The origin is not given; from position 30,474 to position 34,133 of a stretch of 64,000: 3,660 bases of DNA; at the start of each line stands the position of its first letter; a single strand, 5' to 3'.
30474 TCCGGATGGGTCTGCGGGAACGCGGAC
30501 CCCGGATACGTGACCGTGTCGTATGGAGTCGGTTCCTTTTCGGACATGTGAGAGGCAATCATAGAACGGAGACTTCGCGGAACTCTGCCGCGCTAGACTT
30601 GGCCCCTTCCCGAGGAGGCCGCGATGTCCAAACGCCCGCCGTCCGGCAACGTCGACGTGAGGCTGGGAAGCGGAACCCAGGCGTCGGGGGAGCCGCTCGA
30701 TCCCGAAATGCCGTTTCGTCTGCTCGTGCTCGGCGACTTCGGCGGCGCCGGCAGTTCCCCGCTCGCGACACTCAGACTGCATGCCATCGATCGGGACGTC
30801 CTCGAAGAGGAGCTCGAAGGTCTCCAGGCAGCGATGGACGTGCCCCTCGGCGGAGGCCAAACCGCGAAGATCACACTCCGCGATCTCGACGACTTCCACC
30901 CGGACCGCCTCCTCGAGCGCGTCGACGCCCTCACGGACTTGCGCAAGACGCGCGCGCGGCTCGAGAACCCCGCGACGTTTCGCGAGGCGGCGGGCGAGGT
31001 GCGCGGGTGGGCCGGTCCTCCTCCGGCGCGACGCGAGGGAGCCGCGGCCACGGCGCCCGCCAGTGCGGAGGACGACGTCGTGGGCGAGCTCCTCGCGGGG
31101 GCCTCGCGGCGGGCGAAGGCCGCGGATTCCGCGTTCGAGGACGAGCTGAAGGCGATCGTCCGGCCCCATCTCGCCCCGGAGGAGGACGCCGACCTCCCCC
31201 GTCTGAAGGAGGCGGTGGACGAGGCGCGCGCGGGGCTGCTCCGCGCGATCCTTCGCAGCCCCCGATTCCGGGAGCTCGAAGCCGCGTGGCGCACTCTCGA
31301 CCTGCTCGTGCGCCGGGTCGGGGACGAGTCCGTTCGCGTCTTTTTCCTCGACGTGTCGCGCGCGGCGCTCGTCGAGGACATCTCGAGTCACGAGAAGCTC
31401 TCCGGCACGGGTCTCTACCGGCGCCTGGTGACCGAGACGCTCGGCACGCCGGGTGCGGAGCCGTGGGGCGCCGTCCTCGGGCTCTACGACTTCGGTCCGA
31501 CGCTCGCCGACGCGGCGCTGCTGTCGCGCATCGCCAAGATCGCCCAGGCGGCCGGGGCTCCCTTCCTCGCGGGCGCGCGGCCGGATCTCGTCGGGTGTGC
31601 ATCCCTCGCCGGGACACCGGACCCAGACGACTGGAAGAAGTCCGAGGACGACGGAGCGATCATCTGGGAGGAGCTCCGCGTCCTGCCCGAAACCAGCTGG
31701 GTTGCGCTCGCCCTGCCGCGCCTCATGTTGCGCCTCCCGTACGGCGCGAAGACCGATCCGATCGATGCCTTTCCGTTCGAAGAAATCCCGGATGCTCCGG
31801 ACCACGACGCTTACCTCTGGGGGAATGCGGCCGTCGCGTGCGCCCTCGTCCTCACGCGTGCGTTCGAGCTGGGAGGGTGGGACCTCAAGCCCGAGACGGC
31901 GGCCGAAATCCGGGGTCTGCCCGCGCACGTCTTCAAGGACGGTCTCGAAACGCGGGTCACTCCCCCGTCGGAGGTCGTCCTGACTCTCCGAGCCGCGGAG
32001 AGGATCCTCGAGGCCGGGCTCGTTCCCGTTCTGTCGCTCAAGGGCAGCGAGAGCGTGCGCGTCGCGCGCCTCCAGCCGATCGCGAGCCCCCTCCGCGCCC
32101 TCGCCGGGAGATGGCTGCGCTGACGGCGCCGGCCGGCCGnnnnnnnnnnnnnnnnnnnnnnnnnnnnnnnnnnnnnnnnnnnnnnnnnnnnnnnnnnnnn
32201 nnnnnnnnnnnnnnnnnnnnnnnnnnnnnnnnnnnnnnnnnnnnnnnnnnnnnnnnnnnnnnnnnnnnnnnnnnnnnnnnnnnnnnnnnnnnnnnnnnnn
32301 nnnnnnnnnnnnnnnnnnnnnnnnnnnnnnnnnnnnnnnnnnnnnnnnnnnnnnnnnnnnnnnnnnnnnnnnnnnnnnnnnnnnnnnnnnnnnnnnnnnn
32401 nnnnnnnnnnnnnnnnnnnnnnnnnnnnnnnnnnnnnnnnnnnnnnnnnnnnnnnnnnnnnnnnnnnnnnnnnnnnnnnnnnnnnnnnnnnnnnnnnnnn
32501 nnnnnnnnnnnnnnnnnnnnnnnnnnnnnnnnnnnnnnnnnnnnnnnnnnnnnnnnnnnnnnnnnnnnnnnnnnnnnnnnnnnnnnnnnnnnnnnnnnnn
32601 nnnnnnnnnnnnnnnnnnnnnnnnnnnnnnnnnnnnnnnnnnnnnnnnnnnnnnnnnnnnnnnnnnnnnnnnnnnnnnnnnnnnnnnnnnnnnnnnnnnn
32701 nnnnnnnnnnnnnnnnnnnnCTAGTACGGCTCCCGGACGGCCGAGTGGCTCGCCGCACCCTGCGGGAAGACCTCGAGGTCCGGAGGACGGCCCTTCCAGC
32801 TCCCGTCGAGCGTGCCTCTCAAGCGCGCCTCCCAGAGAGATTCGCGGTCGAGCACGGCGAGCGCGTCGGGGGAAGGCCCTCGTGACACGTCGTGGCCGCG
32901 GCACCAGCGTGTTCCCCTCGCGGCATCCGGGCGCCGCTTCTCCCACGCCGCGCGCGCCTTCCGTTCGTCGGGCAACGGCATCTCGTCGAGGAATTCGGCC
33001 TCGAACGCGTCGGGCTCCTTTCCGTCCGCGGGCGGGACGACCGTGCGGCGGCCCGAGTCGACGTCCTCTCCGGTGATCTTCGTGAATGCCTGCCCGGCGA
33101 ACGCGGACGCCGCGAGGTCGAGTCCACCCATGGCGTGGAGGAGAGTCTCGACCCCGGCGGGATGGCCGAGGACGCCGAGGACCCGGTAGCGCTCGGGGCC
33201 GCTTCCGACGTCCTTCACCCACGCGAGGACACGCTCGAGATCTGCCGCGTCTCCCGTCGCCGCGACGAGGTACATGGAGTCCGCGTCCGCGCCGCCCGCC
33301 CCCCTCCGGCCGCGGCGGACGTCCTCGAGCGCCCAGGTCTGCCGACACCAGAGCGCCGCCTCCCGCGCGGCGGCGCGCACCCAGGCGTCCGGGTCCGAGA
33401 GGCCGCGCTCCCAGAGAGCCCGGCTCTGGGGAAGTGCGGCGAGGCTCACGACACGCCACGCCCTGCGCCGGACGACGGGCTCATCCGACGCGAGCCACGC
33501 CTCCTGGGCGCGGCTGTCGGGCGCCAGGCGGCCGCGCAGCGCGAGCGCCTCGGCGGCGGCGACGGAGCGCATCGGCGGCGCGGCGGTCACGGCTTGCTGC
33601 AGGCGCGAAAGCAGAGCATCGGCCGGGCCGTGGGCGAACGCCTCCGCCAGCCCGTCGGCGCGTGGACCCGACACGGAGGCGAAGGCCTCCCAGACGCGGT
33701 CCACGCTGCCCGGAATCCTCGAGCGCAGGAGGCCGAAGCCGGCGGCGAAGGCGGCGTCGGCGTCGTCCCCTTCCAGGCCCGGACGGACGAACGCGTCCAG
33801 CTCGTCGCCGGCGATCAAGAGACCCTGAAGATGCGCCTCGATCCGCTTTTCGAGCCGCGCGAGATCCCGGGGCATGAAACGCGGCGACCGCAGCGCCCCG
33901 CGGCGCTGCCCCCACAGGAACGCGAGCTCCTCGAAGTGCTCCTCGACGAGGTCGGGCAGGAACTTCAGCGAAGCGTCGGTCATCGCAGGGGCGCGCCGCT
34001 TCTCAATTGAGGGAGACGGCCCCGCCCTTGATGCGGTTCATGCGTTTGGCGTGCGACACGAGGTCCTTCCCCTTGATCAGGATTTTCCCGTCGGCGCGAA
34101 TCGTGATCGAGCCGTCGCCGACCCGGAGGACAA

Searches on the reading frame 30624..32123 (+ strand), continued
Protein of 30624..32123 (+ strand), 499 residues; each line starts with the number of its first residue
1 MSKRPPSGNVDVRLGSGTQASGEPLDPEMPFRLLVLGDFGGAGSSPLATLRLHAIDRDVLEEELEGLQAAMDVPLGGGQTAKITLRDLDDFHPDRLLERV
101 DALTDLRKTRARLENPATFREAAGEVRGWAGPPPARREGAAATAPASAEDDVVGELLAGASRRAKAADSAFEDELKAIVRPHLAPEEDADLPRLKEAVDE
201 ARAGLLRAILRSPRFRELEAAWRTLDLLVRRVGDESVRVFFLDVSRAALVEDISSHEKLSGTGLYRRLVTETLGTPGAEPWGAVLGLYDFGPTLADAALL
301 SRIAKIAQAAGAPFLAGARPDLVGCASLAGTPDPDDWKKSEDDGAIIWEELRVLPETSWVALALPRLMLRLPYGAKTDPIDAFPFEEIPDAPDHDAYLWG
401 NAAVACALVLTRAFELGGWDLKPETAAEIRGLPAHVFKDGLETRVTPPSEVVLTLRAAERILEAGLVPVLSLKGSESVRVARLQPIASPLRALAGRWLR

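Call 47: find_encoding_contigs(protein=P0433, flank=8000, max_places=1)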
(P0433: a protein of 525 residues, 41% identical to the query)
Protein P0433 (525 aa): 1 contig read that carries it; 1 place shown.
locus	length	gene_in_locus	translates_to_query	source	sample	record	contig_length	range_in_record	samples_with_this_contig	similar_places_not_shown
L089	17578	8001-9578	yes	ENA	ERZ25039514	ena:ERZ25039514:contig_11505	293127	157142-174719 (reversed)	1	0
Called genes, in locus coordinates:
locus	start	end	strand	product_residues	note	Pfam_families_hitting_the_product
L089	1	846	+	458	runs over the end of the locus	PF00515:TPR_1, PF07719:TPR_2, PF13414:TPR_11, PF13424:TPR_12, PF13432:TPR_16, PF14559:TPR_19, PF13489:Methyltransf_23, PF13847:Methyltransf_31, +24 more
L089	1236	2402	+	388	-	PF13432:TPR_16, PF12895:ANAPC3, PF14559:TPR_19, PF14559:TPR_19, PF00515:TPR_1, PF07719:TPR_2, PF13432:TPR_16, PF13424:TPR_12, +34 more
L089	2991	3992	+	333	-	-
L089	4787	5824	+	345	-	PF07722:Peptidase_C26, PF00117:GATase (weak)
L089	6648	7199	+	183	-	-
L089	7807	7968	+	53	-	-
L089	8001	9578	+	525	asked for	PF05591:T6SS_VipA, PF05943:VipB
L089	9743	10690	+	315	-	PF00498:FHA, PF16697:Yop-YscD_cpl (weak), PF00211:Guanylate_cyc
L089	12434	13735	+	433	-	PF04717:Phage_base_V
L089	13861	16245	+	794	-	PF09937:DUF2169, PF00805:Pentapeptide, PF13599:Pentapeptide_4 (weak), PF00805:Pentapeptide, PF13576:Pentapeptide_3 (faint), PF00805:Pentapeptide, PF13599:Pentapeptide_4 (weak)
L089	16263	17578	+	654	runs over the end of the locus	-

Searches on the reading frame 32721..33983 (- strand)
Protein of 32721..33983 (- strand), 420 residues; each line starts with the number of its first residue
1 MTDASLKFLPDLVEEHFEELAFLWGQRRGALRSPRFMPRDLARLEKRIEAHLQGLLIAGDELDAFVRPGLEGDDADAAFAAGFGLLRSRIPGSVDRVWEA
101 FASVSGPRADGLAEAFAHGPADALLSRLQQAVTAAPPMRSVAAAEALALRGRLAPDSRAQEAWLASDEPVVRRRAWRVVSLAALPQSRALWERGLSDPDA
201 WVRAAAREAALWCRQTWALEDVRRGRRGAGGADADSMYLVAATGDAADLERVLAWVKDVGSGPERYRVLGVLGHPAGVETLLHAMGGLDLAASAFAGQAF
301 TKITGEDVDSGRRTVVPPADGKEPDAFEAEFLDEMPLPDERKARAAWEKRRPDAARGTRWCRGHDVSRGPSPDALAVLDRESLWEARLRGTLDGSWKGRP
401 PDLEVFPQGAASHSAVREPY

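Call 14: search_protein_families(library=pfam, proteins=[window:32721-33983:-], max_evalue=0.01)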
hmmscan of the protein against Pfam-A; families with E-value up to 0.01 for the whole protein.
window:32721-33983:- (420 aa): 0 families

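Call 43: search_protein_families(library=ncbifam, proteins=[window:32721-33983:-], max_evalue=0.01)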
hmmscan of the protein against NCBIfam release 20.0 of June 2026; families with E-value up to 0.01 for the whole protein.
window:32721-33983:- (420 aa): 1 family
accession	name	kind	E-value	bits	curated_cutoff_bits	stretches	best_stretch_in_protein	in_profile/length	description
TIGR02270.1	TIGR02270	subfamily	6.2e-40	137.5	206.8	1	11-374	4-372/410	TIGR02270 family protein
